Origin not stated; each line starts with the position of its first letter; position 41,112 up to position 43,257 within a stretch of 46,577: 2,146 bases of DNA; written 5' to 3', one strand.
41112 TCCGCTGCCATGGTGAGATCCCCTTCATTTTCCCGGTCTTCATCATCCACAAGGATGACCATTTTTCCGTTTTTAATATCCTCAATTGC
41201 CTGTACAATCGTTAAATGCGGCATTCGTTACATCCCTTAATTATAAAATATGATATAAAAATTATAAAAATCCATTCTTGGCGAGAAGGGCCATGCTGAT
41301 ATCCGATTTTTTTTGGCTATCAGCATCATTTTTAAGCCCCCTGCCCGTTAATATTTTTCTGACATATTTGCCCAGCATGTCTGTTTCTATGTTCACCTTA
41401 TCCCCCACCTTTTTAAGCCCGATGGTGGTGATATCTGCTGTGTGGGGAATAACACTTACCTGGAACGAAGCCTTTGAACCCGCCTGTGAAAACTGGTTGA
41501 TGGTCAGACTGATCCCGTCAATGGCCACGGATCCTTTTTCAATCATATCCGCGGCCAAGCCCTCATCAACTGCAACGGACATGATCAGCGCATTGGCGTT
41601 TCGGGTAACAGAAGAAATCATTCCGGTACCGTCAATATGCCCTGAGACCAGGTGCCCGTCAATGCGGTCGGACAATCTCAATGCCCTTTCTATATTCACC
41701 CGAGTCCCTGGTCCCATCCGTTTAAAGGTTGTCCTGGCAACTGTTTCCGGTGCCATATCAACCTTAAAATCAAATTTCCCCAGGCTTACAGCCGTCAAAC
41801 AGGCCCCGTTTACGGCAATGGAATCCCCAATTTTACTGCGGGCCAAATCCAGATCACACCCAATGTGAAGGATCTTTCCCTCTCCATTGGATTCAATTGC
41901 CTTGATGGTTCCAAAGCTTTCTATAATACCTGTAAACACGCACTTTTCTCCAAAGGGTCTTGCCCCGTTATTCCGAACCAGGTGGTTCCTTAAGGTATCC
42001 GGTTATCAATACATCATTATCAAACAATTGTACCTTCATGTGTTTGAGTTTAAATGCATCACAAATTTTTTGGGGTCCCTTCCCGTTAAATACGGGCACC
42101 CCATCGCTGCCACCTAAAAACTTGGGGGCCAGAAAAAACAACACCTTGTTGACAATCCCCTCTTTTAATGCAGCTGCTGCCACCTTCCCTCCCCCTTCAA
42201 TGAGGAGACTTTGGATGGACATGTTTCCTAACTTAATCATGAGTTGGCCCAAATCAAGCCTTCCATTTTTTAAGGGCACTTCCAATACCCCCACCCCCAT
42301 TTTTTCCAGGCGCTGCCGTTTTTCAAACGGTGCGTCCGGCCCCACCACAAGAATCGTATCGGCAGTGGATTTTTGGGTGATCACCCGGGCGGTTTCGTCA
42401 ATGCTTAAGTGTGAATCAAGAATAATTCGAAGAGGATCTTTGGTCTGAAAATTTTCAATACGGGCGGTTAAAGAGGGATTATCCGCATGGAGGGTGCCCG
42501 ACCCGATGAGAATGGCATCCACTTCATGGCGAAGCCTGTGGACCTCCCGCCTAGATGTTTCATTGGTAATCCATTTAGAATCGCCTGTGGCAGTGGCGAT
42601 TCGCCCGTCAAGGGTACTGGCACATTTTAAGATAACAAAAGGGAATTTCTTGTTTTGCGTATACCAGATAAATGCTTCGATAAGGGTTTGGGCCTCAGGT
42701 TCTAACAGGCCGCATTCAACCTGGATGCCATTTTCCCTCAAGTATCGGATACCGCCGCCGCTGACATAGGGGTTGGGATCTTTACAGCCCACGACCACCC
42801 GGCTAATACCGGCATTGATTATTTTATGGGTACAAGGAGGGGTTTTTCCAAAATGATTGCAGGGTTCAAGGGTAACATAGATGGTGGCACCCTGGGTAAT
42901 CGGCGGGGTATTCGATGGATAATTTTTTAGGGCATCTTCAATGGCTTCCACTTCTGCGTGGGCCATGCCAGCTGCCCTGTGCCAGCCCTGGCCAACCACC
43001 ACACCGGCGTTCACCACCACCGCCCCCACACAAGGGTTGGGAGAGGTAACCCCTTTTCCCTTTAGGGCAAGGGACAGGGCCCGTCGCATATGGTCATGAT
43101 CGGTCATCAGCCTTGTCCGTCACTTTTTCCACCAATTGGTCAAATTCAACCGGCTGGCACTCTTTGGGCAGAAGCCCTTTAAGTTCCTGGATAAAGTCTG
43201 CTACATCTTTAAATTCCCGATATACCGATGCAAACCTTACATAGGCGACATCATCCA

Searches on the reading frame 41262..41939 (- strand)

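Call 37: search_protein_families(library=pfam, proteins=[window:41262-41939:-], max_evalue=0.00001)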
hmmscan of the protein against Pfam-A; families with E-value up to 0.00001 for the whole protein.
window:41262-41939:- (225 aa): 1 family
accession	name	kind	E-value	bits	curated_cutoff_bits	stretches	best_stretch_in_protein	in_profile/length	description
PF00677.23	Lum_binding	-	1.5e-46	156.7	27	2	99-187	1-86/86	Lumazine binding domain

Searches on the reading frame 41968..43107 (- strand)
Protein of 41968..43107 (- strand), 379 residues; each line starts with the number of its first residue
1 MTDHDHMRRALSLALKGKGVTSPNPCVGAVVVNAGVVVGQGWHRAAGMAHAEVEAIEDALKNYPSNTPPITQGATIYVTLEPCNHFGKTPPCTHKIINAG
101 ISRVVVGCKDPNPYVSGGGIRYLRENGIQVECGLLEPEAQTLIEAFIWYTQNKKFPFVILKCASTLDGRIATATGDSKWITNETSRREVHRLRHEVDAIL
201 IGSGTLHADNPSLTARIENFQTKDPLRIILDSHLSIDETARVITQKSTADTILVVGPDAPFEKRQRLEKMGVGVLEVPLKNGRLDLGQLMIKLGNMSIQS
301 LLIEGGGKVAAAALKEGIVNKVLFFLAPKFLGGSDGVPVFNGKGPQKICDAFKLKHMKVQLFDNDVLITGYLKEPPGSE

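Call 37: search_protein_families(library=pfam, proteins=[window:41968-43107:-], max_evalue=0.00001)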
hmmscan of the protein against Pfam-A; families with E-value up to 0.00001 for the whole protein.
window:41968-43107:- (379 aa): 4 families
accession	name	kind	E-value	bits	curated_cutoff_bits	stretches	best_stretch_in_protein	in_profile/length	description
PF01872.23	RibD_C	-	1.1e-51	175.9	24.1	1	156-367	1-196/197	RibD C-terminal domain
PF00383.29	dCMP_cyt_deam_1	-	2.3e-19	69.6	25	1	3-108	4-102/102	Cytidine and deoxycytidylate deaminase zinc-binding region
PF14437.12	MafB19-deam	-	1.6e-12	48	27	1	4-115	4-108/142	MafB19-like deaminase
PF18785.7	Inv-AAD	-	7.9e-07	29.4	26.5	0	37-131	12-115/129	Invertebrate-AID/APOBEC-deaminase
